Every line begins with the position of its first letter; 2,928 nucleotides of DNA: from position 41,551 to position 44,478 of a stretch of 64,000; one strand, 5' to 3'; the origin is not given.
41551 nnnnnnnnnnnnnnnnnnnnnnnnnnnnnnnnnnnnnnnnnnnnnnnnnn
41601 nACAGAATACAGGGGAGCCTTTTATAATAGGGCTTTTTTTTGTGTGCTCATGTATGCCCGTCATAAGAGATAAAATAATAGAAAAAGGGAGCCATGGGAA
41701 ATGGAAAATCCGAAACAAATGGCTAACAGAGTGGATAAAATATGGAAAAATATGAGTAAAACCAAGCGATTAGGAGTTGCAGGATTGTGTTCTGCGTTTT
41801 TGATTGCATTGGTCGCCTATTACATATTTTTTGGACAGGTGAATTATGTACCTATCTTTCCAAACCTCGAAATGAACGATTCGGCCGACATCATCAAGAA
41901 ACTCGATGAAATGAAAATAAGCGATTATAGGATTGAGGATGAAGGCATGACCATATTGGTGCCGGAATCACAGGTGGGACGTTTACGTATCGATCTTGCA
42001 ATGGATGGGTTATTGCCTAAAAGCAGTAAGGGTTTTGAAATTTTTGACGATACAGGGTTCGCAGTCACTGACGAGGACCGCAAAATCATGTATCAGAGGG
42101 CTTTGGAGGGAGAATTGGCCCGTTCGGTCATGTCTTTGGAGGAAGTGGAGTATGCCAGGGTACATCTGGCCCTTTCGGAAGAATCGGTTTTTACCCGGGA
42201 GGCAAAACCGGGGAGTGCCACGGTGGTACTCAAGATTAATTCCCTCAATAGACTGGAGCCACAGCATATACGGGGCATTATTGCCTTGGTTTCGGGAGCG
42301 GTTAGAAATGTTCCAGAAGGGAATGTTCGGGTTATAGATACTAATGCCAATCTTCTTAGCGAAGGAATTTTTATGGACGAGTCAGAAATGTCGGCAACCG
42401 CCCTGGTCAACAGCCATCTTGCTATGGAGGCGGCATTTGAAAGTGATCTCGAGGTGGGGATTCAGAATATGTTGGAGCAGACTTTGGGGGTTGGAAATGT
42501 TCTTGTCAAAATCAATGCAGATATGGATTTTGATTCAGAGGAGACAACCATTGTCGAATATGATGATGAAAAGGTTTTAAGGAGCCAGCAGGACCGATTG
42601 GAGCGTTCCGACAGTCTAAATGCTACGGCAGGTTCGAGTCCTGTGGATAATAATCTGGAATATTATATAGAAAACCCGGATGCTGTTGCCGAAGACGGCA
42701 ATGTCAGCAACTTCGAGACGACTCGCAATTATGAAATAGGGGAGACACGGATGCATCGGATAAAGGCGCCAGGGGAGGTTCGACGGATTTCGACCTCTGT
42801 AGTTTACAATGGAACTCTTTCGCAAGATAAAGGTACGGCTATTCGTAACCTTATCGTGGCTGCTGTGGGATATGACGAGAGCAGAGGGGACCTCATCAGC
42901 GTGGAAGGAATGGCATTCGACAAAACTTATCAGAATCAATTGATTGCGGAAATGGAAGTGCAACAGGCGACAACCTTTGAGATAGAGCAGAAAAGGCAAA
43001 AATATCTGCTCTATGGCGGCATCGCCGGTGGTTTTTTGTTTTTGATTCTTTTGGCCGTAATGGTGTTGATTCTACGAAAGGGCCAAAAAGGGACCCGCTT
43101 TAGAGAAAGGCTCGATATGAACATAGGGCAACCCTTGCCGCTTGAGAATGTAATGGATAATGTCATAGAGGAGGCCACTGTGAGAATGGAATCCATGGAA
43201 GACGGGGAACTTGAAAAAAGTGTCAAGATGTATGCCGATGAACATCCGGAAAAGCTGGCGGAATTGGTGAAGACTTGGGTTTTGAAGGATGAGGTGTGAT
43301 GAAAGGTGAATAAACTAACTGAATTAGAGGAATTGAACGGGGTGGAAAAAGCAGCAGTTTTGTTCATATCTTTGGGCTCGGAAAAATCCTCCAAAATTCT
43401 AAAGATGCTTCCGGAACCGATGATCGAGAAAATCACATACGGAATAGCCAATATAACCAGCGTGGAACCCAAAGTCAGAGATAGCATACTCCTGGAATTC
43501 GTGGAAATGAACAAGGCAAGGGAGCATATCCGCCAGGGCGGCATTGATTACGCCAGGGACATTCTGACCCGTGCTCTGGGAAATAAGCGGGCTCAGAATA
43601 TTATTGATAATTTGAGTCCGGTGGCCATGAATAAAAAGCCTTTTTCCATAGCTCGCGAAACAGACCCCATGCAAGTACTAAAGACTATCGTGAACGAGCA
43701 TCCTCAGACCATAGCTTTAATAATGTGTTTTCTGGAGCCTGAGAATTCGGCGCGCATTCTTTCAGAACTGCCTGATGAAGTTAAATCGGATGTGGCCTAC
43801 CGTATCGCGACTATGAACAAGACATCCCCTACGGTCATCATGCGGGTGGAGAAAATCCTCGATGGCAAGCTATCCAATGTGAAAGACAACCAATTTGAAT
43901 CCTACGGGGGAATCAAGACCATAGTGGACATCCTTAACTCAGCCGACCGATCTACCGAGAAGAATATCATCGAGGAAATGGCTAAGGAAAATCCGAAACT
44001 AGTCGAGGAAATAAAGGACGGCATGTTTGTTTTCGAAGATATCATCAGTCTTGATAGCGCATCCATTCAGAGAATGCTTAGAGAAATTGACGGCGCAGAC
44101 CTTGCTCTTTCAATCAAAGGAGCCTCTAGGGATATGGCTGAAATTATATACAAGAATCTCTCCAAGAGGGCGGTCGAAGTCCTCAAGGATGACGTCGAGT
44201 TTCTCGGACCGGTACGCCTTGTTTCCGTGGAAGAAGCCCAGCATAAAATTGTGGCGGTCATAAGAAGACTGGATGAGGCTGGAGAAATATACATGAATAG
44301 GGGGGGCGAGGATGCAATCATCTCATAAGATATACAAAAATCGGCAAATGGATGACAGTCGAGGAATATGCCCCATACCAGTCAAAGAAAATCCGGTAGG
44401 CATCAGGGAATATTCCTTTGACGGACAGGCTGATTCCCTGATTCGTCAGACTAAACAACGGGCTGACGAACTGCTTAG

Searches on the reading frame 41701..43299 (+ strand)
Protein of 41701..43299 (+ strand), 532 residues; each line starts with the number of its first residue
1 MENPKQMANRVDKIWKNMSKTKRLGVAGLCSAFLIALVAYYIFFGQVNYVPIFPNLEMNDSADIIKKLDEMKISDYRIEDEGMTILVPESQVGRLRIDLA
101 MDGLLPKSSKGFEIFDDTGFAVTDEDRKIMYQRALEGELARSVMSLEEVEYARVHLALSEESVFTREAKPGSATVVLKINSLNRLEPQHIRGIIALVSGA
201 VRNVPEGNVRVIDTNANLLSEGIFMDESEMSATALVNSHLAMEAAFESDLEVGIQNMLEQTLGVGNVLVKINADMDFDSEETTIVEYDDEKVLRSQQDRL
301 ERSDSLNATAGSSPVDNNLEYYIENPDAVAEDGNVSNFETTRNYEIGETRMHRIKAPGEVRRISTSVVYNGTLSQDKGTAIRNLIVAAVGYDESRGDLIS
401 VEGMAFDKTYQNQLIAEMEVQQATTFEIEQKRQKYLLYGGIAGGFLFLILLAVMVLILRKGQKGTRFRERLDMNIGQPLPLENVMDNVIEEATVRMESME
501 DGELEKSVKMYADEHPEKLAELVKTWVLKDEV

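Call 5: search_protein_families(library=ncbifam, proteins=[window:41701-43299:+])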
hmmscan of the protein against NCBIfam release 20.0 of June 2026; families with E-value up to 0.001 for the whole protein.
window:41701-43299:+ (532 aa): 2 families
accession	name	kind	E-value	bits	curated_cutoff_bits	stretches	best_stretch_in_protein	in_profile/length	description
TIGR00206.1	fliF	equivalog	1.7e-75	255.1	129.75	1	6-530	7-554/555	flagellar basal-body MS-ring/collar protein FliF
TIGR02544.1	III_secr_YscJ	equivalog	2.5e-14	53.4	161.95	1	37-216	8-188/193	type III secretion system inner membrane ring lipoprotein SctJ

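Call 9: find_encoding_contigs(protein=window:41701-43299:+, flank=3000, max_places=4)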
Protein window:41701-43299:+ (532 aa): 2 contigs read that carry it; 2 places shown.
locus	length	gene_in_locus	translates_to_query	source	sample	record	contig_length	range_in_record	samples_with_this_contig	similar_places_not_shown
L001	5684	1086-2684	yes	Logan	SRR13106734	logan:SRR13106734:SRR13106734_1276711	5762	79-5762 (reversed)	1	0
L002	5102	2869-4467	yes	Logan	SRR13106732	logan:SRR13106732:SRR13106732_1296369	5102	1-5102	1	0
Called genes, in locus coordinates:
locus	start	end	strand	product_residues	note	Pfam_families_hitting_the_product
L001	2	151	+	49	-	?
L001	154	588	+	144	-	PF00460:Flg_bb_rod, PF06429:Flg_bbr_C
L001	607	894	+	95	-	PF02049:FliE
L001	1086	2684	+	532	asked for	PF01514:YscJ_FliF, PF08345:YscJ_FliF_C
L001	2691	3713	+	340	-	PF14842:FliG_N, PF14841:FliG_M, PF14842:FliG_N, PF01706:FliG_C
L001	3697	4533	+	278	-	PF02108:FliH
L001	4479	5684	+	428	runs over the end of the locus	?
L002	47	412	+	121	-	-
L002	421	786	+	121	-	PF02561:FliS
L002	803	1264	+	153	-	-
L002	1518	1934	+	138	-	PF00460:Flg_bb_rod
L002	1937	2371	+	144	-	PF00460:Flg_bb_rod, PF06429:Flg_bbr_C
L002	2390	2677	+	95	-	PF02049:FliE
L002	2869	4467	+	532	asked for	PF01514:YscJ_FliF, PF08345:YscJ_FliF_C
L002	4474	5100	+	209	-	?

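Call 10: find_homologous_proteins(query=window:41701-43299:+, max_evalue=1e-20)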
Query window:41701-43299:+ (532 aa): 1481 proteins with E <= 1e-20 among 8000 candidates; the best 120 are listed.
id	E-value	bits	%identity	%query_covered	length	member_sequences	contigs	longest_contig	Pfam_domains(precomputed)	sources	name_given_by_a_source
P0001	0.0e+0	1154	100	100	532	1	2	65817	PF08345.18,PF01514.24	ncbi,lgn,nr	ncbi:MAG: flagellar M-ring protein FliF [Peptostreptococcaceae bacterium]|nr:flagellar M-ring protei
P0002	2.7e-251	853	73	100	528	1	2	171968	PF08345.18,PF01514.24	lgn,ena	-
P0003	4.0e-239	812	69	100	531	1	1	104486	PF08345.18,PF01514.24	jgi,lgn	jgi:flagellar M-ring protein FliF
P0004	6.0e-238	809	70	100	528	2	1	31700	PF08345.18,PF01514.24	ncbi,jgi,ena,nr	ncbi:MAG TPA: flagellar basal-body MS-ring/collar protein FliF [Clostridia bacterium]|nr:flagellar b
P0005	1.9e-237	807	69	100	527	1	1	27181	PF08345.18,PF01514.24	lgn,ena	-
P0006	1.4e-223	761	65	100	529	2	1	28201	PF08345.18,PF01514.24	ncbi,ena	-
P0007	3.7e-223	760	65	100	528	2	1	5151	PF08345.18,PF01514.24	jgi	-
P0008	6.2e-223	759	65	100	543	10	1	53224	PF08345.18,PF01514.24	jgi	-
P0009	3.1e-169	582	52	100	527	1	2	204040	PF08345.18,PF01514.24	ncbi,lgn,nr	ncbi:MAG: flagellar M-ring protein FliF [Clostridiales bacterium]|nr:flagellar M-ring protein FliF [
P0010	2.8e-161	556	48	100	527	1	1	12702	PF08345.18,PF01514.24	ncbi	-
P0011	7.9e-160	551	48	100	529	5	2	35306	PF08345.18,PF01514.24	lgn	-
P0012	3.1e-159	549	48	100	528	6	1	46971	PF08345.18,PF01514.24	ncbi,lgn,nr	ncbi:MAG: flagellar basal-body MS-ring/collar protein FliF [Bacillota bacterium]|nr:flagellar basal-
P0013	8.8e-158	544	47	99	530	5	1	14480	PF08345.18,PF01514.24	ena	-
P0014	1.0e-156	541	46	99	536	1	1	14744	PF08345.18,PF01514.24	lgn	-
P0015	8.9e-156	538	48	99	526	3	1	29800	PF08345.18,PF01514.24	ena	-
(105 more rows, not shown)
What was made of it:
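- The organism is an uncultured MAG (call 10).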

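Call 12: find_related_loci(query=A1, collection=genome_contigs, flank=3500)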
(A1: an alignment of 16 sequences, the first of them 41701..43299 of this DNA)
Query A1 (532 aa) in genome_contigs; peptide patterns used: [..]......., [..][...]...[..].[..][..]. (x = any residue, [..] = any of these).
365 stretches matched a pattern; 348 encode a relative of the query (tblastn E <= 1e-3); the best 80 are kept; 80 distinct loci.
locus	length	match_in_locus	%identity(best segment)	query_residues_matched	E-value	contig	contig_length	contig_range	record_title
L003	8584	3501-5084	70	1-532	0e+0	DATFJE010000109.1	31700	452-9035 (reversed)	MAG TPA_asm: Clostridia bacterium isolate SMAG_U9136 k141_50433, whole genome shotgun sequence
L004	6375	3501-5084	65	1-532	0e+0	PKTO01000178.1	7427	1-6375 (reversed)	MAG: Clostridiales bacterium isolate BM714 sc_5399, whole genome shotgun sequence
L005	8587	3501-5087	65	1-532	0e+0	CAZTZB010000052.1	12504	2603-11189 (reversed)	MAG TPA_asm: uncultured Peptostreptococcaceae bacterium isolate binchicken_co42_220 genome assembly, contig: NODE_7829_l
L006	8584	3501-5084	65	1-532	0e+0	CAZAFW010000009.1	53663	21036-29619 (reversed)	MAG TPA_asm: uncultured Peptostreptococcaceae bacterium isolate binchicken_co218_120 genome assembly, contig: NODE_312_l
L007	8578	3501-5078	52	1-531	9e-175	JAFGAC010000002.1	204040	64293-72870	MAG: Clostridiales bacterium isolate Zod_maxbin.0011 k87_94412, whole genome shotgun sequence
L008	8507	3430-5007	48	1-531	4e-166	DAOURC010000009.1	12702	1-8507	MAG TPA_asm: Eubacteriales bacterium isolate CSMAG_142 CSMAG_142_k141_4214288_length_12702_cov_9.9484, whole genome shot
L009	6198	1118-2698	48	1-531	7e-165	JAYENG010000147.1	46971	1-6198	MAG: Bacillota bacterium isolate MAG061 MAG061_147, whole genome shotgun sequence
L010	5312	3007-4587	47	1-531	1e-166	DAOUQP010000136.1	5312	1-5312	MAG TPA_asm: Eubacteriales bacterium isolate CSMAG_129 CSMAG_129_k141_2402886_length_5312_cov_31.5579, whole genome shot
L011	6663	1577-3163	47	1-531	5e-162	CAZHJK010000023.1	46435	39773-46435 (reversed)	MAG TPA_asm: uncultured Eubacteriaceae bacterium isolate SRP241341_co1_220 genome assembly, contig: NODE_950_length_4643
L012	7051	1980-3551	45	1-531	5e-149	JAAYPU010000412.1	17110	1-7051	MAG: Clostridiales bacterium isolate AS22ysBPME_288 233082_AS22, whole genome shotgun sequence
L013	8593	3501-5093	45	1-532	2e-139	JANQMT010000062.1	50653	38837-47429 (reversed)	MAG: Clostridia bacterium isolate PL25b_bin.38 k99_894709, whole genome shotgun sequence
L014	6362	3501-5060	43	15-531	7e-135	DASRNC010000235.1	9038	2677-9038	MAG TPA_asm: Bacillota bacterium isolate SMAG_U10232 k141_123231, whole genome shotgun sequence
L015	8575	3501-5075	41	1-531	1e-126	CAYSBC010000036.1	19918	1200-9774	MAG TPA_asm: uncultured Eubacteriales bacterium isolate binchicken_co173_118 genome assembly, contig: NODE_9216_length_1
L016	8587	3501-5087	40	5-528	2e-123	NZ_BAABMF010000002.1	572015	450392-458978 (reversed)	Clostridium sediminicola strain SH18-2 sequence002, whole genome shotgun sequence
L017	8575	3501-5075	43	5-531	2e-135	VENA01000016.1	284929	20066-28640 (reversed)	MAG: Bacillota bacterium isolate MES13 c_000000000042, whole genome shotgun sequence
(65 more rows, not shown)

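Call 37: find_related_loci(query=A1, collection=metagenome_contigs, flank=2500)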
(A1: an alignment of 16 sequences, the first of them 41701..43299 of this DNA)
Query A1 (532 aa) in metagenome_contigs; peptide patterns used: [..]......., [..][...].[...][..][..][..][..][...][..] (x = any residue, [..] = any of these).
296 stretches matched a pattern; 94 encode a relative of the query (tblastn E <= 1e-3); the best 80 are kept; 80 distinct loci.
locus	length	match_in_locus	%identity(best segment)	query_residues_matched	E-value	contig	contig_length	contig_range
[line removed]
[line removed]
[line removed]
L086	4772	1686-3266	48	1-531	4e-168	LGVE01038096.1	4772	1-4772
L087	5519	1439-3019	47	1-531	7e-164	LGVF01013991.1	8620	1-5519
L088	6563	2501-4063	48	5-531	3e-160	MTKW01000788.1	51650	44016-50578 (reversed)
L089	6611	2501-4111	44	3-531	4e-144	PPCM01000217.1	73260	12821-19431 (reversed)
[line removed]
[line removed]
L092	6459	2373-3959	43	5-531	1e-128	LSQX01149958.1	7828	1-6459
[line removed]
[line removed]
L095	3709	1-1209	49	125-531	1e-123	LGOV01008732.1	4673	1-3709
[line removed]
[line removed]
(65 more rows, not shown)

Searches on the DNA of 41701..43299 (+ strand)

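Call 13: search_rna_families(sources=[L003, L004, L005, L006, L007, L008, L009, L010, L011, L012, L013, L014, L015, L016, L017, L018, L019, L020, L036], threshold=gathering)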
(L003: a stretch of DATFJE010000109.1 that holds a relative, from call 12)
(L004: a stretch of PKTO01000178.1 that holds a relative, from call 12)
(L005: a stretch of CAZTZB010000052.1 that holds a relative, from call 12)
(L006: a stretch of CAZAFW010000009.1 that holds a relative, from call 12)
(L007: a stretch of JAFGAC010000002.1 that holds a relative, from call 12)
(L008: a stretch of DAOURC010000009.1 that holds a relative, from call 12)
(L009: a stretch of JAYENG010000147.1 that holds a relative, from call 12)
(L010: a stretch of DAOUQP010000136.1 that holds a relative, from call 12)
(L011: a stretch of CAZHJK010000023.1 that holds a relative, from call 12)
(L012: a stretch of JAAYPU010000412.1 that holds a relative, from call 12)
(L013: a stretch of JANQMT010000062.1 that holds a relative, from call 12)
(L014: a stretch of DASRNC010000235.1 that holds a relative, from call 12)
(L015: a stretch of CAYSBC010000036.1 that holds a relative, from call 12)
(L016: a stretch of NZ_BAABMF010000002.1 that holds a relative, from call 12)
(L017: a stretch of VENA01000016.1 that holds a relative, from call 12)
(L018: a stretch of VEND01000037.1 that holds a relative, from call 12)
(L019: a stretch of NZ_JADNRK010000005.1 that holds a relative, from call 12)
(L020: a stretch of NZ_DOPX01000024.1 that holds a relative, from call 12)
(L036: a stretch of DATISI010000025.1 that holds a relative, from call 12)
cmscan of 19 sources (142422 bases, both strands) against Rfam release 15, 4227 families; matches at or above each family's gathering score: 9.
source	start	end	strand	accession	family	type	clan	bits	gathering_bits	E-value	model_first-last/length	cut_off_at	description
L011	1352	1440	+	RF01051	c-di-GMP-I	Cis-reg; riboswitch;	CL00126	80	35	9.3e-14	1-87/87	no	c-di-GMP-I riboswitch aptamer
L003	3320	3405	+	RF01051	c-di-GMP-I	Cis-reg; riboswitch;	CL00126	66.1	35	2.3e-10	1-87/87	no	c-di-GMP-I riboswitch aptamer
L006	3324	3409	+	RF01051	c-di-GMP-I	Cis-reg; riboswitch;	CL00126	65.7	35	2.9e-10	1-87/87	no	c-di-GMP-I riboswitch aptamer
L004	3318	3403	+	RF01051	c-di-GMP-I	Cis-reg; riboswitch;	CL00126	63.1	35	1.2e-09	1-87/87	no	c-di-GMP-I riboswitch aptamer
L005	3328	3413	+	RF01051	c-di-GMP-I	Cis-reg; riboswitch;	CL00126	63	35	1.3e-09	1-87/87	no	c-di-GMP-I riboswitch aptamer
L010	2863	2937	+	RF03167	c-di-GMP-I-GGC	Cis-reg; riboswitch;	CL00126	60.1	59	2.5e-11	1-80/80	no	c-di-GMP-I-GGC riboswitch aptamer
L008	3287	3361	+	RF03167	c-di-GMP-I-GGC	Cis-reg; riboswitch;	CL00126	60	59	2.6e-11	1-80/80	no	c-di-GMP-I-GGC riboswitch aptamer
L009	974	1048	+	RF01051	c-di-GMP-I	Cis-reg; riboswitch;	CL00126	56.7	35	4.4e-08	1-87/87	no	c-di-GMP-I riboswitch aptamer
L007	3339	3431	+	RF01051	c-di-GMP-I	Cis-reg; riboswitch;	CL00126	51.5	35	8.4e-07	1-87/87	no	c-di-GMP-I riboswitch aptamer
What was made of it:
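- Variant families exist in Rfam (RF03167, call 13).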

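Call 47: search_rna_families(source=L023, start=3230, end=3510, threshold=evalue, max_evalue=10, show_alignments=2)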
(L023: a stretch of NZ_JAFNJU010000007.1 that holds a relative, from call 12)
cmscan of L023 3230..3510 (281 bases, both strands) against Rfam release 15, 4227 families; matches with E-value up to 10: 2.
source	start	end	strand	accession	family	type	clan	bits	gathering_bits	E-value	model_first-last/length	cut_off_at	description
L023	3441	3494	+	RF00382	DnaX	Cis-reg; frameshift_element;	-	11.4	35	4.2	1-65/65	no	DnaX ribosomal frameshifting element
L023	3360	3431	+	RF03136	S10-Clostridia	Cis-reg; leader;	-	10.9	35.1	9.5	1-81/81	no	S10-Clostridia ribosomal protein leader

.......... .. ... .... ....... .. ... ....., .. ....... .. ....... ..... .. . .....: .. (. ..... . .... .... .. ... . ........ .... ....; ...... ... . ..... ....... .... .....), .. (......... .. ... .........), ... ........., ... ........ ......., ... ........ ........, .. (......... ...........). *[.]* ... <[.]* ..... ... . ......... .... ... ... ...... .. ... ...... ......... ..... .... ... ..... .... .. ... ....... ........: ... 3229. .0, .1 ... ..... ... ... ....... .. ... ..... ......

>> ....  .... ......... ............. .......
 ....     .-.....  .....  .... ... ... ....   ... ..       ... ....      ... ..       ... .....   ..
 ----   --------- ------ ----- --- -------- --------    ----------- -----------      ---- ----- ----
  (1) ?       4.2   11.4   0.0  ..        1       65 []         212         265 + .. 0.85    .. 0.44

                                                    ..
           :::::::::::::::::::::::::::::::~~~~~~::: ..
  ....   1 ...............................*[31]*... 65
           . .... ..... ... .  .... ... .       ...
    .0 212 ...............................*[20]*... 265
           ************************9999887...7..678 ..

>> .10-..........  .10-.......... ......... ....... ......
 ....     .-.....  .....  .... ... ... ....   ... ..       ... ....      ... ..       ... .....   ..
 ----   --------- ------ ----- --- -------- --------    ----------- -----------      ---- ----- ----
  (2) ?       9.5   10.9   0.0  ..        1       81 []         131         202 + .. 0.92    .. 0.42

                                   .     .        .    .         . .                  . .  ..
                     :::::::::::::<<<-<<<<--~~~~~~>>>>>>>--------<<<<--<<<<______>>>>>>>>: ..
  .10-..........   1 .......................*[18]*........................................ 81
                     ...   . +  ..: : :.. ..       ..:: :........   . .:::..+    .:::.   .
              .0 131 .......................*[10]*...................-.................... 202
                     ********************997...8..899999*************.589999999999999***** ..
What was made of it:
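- Tried and rejected: Only chance-level hits (call 47).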

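Call 53: search_rna_families(source=L008, start=3270, end=3435, threshold=evalue, max_evalue=1, show_alignments=3)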
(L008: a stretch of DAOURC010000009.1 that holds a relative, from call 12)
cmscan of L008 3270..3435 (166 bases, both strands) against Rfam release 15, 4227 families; matches with E-value up to 1: 3.
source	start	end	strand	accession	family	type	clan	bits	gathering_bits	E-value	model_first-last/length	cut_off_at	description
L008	3287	3361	+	RF03167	c-di-GMP-I-GGC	Cis-reg; riboswitch;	CL00126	60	59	3e-14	1-80/80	no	c-di-GMP-I-GGC riboswitch aptamer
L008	3271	3404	+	RF04182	GibS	Gene; sRNA;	-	19.7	115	0.77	18-142/142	no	GibS sRNA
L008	3358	3435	-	RF01460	rliH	Gene; sRNA;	-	12.8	100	0.083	353-429/429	5'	Listeria sRNA rliH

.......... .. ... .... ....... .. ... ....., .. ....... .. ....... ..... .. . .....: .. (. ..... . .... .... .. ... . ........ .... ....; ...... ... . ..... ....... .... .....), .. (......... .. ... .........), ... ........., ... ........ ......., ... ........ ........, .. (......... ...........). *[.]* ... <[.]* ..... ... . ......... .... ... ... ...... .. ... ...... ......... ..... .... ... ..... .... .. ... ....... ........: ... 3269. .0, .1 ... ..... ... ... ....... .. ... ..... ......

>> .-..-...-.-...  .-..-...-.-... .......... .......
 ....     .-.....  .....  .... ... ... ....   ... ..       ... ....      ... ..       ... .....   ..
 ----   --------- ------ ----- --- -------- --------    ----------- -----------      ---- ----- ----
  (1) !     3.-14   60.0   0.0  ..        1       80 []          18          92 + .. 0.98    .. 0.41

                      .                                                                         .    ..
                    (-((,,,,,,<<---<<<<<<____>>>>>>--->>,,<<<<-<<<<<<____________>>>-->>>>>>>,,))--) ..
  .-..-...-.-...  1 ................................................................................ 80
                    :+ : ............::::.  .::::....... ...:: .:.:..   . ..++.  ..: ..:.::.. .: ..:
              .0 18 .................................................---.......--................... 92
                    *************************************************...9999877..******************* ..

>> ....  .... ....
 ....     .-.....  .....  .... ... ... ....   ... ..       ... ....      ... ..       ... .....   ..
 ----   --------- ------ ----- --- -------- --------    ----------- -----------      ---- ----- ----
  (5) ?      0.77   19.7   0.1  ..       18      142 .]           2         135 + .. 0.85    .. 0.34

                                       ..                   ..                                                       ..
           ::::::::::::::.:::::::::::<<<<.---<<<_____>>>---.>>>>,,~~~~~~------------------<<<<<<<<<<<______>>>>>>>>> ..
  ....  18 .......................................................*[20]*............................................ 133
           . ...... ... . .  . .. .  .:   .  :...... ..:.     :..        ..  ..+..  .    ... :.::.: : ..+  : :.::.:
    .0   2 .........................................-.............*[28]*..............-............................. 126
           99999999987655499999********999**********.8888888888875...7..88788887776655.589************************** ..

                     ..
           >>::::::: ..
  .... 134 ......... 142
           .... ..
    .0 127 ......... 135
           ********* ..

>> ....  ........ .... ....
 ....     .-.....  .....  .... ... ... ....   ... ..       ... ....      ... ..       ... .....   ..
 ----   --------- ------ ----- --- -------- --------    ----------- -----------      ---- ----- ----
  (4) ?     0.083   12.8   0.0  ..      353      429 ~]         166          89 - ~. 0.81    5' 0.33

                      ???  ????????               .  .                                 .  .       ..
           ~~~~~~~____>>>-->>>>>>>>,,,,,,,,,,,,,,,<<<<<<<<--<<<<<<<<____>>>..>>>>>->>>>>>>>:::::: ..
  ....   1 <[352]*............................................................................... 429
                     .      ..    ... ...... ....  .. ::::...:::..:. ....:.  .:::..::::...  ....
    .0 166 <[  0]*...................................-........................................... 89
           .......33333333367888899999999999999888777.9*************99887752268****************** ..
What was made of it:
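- On c-di-GMP-I-GGC variant (Rfam RF03167): L008 and L010 reach 60 bits against a gathering score of 59 for RF03167, yet they also have A at that position (call 53).
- L008 and L010 score marginally better with RF03167, yet they have A, not G, at position 47 (call 53).
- Tried and rejected: Rejected, because position 47 is A (call 53).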

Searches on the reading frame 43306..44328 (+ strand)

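Call 5: search_protein_families(library=ncbifam, proteins=[window:43306-44328:+])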
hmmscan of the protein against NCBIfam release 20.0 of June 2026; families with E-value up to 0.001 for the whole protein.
window:43306-44328:+ (340 aa): 3 families
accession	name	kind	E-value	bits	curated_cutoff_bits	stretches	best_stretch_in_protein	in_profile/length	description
TIGR00207.1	fliG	equivalog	3.2e-115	385.1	226.7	1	6-339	5-337/338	flagellar motor switch protein FliG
NF004260.2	PRK05686.2-1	equivalog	3.1e-20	72.6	550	1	10-298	15-301/316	flagellar motor switch protein FliG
NF004606.0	PRK05934.1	equivalog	1.5e-05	24.3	297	0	123-163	296-336/341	type III secretion system protein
